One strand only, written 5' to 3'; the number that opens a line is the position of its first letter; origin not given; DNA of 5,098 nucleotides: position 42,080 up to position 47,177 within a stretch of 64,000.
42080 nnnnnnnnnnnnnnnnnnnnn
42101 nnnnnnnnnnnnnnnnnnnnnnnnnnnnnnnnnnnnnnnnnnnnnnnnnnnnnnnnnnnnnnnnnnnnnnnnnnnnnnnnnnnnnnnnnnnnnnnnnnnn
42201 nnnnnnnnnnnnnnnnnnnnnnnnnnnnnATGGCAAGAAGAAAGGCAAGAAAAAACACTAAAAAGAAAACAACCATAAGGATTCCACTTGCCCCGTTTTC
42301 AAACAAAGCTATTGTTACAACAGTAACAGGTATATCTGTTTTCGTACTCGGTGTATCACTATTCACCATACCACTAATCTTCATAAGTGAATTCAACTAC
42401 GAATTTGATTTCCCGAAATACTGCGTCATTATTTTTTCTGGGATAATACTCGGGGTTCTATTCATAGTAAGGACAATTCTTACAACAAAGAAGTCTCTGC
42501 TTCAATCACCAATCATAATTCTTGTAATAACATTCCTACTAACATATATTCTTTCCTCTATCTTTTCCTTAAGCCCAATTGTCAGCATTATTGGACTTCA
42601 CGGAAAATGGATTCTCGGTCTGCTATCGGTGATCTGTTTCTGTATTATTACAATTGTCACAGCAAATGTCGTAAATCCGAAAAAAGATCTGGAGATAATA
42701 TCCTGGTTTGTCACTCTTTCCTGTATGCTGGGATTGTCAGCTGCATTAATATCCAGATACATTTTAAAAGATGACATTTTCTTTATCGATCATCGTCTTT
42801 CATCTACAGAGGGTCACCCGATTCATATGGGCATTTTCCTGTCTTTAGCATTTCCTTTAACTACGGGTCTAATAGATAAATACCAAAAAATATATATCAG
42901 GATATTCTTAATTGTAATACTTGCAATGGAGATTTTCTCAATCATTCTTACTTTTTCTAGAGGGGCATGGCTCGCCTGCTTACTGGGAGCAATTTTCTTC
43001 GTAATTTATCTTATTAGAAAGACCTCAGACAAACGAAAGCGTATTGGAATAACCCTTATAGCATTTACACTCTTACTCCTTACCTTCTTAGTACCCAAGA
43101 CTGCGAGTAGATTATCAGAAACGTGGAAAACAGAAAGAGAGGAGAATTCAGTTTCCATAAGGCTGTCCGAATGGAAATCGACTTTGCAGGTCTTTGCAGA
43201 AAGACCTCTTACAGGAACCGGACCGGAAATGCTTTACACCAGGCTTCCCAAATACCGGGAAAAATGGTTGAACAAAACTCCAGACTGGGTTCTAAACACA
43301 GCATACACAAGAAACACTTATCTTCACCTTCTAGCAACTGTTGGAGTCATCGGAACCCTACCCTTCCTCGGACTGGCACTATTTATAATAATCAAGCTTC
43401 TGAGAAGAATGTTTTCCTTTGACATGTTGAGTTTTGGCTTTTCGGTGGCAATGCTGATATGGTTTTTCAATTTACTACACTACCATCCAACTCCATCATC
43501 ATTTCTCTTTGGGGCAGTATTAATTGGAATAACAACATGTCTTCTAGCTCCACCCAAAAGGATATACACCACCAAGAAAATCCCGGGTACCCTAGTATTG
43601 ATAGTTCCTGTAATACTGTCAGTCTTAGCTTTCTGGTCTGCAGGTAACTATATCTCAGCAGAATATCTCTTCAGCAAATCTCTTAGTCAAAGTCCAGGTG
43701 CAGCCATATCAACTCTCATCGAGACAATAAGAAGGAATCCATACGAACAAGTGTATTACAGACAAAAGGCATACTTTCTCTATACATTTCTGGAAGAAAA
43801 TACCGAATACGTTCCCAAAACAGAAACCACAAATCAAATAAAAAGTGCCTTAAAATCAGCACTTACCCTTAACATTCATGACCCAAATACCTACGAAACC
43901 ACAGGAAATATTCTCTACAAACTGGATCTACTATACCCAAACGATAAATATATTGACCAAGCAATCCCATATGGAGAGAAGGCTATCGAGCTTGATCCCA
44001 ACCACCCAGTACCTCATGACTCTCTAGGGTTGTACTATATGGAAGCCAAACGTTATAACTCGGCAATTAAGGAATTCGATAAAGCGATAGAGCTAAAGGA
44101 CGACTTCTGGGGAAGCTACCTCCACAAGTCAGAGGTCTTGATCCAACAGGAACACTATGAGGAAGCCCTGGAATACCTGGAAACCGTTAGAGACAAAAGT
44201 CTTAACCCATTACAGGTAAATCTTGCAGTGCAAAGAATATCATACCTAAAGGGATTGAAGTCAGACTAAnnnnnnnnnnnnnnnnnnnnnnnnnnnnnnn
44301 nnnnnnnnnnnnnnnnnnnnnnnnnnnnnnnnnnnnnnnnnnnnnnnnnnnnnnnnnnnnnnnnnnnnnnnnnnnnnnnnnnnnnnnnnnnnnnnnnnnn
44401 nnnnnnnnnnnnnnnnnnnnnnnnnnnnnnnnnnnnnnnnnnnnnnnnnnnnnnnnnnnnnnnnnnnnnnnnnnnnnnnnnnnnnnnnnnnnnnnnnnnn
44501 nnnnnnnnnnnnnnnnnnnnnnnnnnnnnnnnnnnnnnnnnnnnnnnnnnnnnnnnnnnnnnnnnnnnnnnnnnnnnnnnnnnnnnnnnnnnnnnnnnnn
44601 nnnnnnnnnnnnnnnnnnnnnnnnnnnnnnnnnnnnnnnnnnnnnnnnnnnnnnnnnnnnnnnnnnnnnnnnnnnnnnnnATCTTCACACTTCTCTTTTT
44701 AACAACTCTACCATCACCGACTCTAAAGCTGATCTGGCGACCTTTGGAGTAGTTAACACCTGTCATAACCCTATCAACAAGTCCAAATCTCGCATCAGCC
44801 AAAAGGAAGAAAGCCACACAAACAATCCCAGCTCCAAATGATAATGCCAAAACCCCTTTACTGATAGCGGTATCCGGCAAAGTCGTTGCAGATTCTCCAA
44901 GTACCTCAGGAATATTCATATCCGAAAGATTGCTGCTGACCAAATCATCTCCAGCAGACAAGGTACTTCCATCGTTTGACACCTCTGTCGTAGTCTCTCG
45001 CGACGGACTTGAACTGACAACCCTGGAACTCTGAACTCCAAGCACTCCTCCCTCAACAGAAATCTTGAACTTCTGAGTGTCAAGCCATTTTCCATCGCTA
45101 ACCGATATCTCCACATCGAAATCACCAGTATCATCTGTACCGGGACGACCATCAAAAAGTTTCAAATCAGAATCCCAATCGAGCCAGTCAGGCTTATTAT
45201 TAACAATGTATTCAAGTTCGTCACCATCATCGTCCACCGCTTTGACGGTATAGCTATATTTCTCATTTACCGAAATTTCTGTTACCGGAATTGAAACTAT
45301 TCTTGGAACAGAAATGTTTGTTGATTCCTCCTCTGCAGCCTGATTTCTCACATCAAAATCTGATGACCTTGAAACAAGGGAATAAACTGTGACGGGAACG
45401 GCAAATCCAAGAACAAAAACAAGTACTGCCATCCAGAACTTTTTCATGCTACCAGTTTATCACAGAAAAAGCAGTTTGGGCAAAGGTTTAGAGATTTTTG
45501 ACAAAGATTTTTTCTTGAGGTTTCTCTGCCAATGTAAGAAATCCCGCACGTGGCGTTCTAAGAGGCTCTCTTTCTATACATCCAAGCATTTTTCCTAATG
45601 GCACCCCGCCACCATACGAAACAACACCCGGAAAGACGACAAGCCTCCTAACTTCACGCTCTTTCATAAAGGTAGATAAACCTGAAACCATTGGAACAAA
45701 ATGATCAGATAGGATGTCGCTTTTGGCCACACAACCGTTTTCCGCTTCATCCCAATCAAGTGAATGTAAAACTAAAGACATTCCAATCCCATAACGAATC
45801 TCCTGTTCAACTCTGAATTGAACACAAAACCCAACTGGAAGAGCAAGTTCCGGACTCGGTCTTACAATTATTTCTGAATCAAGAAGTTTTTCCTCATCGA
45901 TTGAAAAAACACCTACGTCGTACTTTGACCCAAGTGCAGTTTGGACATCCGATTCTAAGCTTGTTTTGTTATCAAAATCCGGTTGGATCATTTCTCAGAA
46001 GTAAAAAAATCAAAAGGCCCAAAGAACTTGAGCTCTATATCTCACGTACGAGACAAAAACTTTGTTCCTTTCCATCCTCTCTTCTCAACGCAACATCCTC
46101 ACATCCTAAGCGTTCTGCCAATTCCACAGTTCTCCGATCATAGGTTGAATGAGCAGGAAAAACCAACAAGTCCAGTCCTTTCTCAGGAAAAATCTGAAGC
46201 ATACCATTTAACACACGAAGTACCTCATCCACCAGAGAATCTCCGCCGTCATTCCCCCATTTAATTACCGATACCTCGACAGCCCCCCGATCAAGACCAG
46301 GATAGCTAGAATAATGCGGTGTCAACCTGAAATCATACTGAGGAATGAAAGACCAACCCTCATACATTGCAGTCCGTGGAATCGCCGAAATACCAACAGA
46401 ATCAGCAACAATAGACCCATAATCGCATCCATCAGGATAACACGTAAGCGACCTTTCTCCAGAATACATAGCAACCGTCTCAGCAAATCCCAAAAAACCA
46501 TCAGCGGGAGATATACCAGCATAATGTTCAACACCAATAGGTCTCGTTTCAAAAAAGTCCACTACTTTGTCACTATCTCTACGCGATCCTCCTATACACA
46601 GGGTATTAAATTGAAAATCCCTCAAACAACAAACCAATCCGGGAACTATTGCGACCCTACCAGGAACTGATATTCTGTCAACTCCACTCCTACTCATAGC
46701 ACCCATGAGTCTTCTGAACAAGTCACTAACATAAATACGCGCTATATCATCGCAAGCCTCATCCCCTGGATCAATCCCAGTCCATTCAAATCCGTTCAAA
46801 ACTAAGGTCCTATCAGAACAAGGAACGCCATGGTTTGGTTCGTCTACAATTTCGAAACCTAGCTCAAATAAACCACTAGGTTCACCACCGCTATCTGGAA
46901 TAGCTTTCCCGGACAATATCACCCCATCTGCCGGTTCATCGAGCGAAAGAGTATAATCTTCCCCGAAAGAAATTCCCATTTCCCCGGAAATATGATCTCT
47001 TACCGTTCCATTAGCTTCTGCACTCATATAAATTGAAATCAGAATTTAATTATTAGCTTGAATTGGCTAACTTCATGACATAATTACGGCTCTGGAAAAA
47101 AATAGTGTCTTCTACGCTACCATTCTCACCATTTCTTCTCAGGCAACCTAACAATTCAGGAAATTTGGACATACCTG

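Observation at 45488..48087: Tandem array of four diverged paralogous orphan genes sharing an unassigned ~110-aa 'GFxW' module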

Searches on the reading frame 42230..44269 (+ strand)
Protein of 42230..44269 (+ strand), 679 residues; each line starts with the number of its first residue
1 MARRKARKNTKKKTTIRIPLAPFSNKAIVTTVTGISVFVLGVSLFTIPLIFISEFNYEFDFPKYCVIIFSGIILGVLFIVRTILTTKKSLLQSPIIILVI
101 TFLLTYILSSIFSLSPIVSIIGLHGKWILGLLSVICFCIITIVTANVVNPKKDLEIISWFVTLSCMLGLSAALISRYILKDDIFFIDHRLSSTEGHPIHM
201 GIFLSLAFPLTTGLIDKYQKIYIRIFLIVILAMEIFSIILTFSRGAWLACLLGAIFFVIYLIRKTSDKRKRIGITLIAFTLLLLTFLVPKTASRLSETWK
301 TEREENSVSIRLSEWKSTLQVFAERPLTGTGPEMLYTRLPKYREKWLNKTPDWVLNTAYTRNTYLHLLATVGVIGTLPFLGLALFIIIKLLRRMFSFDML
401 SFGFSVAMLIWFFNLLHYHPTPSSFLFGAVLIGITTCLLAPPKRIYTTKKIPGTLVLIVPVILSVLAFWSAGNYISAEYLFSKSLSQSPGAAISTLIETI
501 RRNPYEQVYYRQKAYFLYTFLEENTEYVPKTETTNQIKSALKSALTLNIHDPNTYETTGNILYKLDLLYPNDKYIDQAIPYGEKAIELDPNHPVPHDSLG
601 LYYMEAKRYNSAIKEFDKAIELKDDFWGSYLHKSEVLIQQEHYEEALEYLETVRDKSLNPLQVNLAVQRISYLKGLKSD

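Call 12: search_protein_families(library=pfam, proteins=[window:42230-44269:+], max_evalue=0.001)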
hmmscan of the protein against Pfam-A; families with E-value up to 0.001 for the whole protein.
window:42230-44269:+ (679 aa): 11 families
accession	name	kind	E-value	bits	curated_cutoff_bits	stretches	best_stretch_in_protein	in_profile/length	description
PF04932.20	Wzy_C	-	8.4e-21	74.8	31.7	1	235-380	7-149/149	O-Antigen ligase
PF07719.23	TPR_2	-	3.6e-13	48.9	27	0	597-624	5-32/34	Tetratricopeptide repeat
PF13181.12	TPR_8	-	2.7e-09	36.9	25.7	0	599-625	7-33/34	Tetratricopeptide repeat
PF00515.34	TPR_1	-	1.1e-08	35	27.8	0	599-625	7-33/34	Tetratricopeptide repeat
PF14559.12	TPR_19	-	1.6e-08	35.2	25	1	604-657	2-55/68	Tetratricopeptide repeat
PF12895.13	ANAPC3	-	4.3e-07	30.6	27.2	1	574-652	4-81/82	Anaphase-promoting complex, cyclosome, subunit 3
PF13431.12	TPR_17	-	5e-06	26.8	24.4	0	583-613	3-33/34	Tetratricopeptide repeat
PF13414.12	TPR_11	-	0.00029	20.9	26.8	0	602-625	3-26/42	TPR repeat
PF13428.12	TPR_14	-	0.00046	21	23.5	0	597-622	5-30/44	Tetratricopeptide repeat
PF13424.12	TPR_12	-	0.00058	20.4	30.1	0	599-653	9-71/77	Tetratricopeptide repeat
PF13432.12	TPR_16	-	0.00077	20.3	32.7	0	599-653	3-57/65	Tetratricopeptide repeat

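Call 51: find_homologous_proteins(query=window:42230-44269:+, max_evalue=1e-20)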
Query window:42230-44269:+ (679 aa): 1 proteins with E <= 1e-20 among 8000 candidates.
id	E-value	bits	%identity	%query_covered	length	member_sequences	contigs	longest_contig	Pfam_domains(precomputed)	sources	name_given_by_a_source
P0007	0.0e+0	1500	100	100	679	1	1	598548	PF14559.13,PF13431.13,PF00515.35,PF12895.14,PF21033.5,PF13181.13,PF07719.24,PF04932.21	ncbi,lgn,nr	ncbi:O-antigen ligase family protein [Candidatus Dojkabacteria bacterium]|nr:O-antigen ligase family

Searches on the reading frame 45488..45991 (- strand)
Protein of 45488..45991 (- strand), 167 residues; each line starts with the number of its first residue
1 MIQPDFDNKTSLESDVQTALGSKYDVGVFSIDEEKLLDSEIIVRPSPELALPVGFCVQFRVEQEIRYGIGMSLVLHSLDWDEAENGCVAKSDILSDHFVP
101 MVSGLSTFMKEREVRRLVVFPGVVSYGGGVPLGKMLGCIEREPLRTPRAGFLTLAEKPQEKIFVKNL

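Call 3: search_protein_families(library=pfam, proteins=[window:45488-45991:-], max_evalue=1)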
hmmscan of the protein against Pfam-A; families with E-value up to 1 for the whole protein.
window:45488-45991:- (167 aa): 0 families

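Call 7: find_homologous_proteins(query=A1, max_evalue=0.01)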
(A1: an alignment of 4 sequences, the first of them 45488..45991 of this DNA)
Query A1 (4 sequences) (167 aa, profile of the alignment): 4 proteins with E <= 0.01 among 8000 candidates.
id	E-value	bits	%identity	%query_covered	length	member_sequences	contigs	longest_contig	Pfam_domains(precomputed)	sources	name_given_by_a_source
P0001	2.2e-68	247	100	100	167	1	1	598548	-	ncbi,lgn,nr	ncbi:hypothetical protein JW710_03555 [Candidatus Dojkabacteria bacterium]|nr:hypothetical protein [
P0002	4.1e-61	224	28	42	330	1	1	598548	-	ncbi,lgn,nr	ncbi:hypothetical protein JW710_03560 [Candidatus Dojkabacteria bacterium]|nr:hypothetical protein [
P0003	6.9e-53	197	-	-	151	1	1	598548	-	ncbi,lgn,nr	ncbi:hypothetical protein JW710_03570 [Candidatus Dojkabacteria bacterium]|nr:hypothetical protein [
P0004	9.8e-44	167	22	54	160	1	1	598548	-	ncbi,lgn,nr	ncbi:hypothetical protein JW710_03565 [Candidatus Dojkabacteria bacterium]|nr:hypothetical protein [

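Call 17: search_protein_families(library=padloc, proteins=[window:45488-45991:-], max_evalue=1)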
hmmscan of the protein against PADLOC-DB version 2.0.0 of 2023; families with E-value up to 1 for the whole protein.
window:45488-45991:- (167 aa): 0 families

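Call 18: search_protein_families(library=ncbifam, proteins=[window:45488-45991:-], max_evalue=1)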
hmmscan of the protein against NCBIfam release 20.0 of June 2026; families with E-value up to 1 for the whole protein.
window:45488-45991:- (167 aa): 0 families

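Call 31: find_related_loci(query=A4, collection=metagenome_contigs, flank=10000)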
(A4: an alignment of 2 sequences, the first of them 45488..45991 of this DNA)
Query A4 (167 aa) in metagenome_contigs; peptide patterns used: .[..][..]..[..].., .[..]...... (x = any residue, [..] = any of these).
93 stretches matched a pattern, but none encodes a relative of the query by tblastn (E <= 1e-3).

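Call 63: search_protein_families(library=phrogs, proteins=[window:45488-45991:-], max_evalue=0.1)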
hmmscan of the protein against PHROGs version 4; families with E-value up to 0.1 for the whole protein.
window:45488-45991:- (167 aa): 0 families

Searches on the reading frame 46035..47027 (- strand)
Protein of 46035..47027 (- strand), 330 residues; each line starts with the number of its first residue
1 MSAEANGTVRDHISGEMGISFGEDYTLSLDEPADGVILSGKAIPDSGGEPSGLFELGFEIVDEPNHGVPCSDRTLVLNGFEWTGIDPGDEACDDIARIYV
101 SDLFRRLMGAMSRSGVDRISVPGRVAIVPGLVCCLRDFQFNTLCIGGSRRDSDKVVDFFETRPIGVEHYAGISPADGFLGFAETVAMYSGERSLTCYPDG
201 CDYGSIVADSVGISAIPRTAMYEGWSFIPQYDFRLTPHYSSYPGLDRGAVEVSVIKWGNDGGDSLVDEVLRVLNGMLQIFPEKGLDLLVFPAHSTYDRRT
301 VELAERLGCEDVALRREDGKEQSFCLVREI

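Call 3: search_protein_families(library=pfam, proteins=[window:46035-47027:-], max_evalue=1)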
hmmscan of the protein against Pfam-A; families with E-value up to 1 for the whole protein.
window:46035-47027:- (330 aa): 0 families

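Call 17: search_protein_families(library=padloc, proteins=[window:46035-47027:-], max_evalue=1)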
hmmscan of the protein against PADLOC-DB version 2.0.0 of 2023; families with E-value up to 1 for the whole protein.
window:46035-47027:- (330 aa): 0 families

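Call 18: search_protein_families(library=ncbifam, proteins=[window:46035-47027:-], max_evalue=1)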
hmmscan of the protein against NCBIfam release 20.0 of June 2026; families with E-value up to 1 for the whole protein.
window:46035-47027:- (330 aa): 0 families

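Call 30: find_related_loci(query=A3, collection=genome_contigs, flank=10000)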
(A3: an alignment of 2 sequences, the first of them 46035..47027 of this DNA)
Query A3 (330 aa) in genome_contigs; peptide patterns used: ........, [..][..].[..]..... (x = any residue, [..] = any of these).
38 stretches matched a pattern, but none encodes a relative of the query by tblastn (E <= 1e-3).

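Call 47: predict_structure(alignment_id=A7)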
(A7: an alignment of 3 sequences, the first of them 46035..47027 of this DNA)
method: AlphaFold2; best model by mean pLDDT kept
length: 330 residues; sequences in the alignment: 3
mean_pLDDT: 51.5   pTM: 0.41
mean pLDDT of the five models: 51.5, 48.7, 47.1, 43.1, 42.7
residues with pLDDT >= 90: 0; 70-90: 58; 50-70: 124; < 50: 148
segments of 3 or more residues with pLDDT < 50: 47-52, 64-71, 84-95, 122-231, 239-241, 259-261
pLDDT, mean of each block of 10 residues (from residue 1): 61 76 77 73 61 65 45 62 47 50 61 59 43 41 31 31 31 28 29 28 31 33 32 49 57 56 58 56 60 61 75 65 67
secondary structure, 60 per line:
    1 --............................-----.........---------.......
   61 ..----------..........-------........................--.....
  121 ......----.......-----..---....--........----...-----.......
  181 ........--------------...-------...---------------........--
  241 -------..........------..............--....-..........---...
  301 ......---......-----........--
elements in order: H3-24 E25-30 E36-44 E54-62 E73-82 H90-113 E116-122 H123-126 H131-137 E148-151 E154-161 H174-188 E213-215 E231-238 E248-257 H264-277 H280-283 E285-291 H298-306 E310-315 E321-328

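Call 63: search_protein_families(library=phrogs, proteins=[window:46035-47027:-], max_evalue=0.1)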
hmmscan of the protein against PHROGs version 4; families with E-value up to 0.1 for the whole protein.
window:46035-47027:- (330 aa): 0 families

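Call 72: find_related_loci(query=A3, collection=metagenome_contigs, flank=10000)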
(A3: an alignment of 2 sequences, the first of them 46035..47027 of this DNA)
Query A3 (330 aa) in metagenome_contigs; peptide patterns used: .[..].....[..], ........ (x = any residue, [..] = any of these).
301 stretches matched a pattern, but none encodes a relative of the query by tblastn (E <= 1e-3).
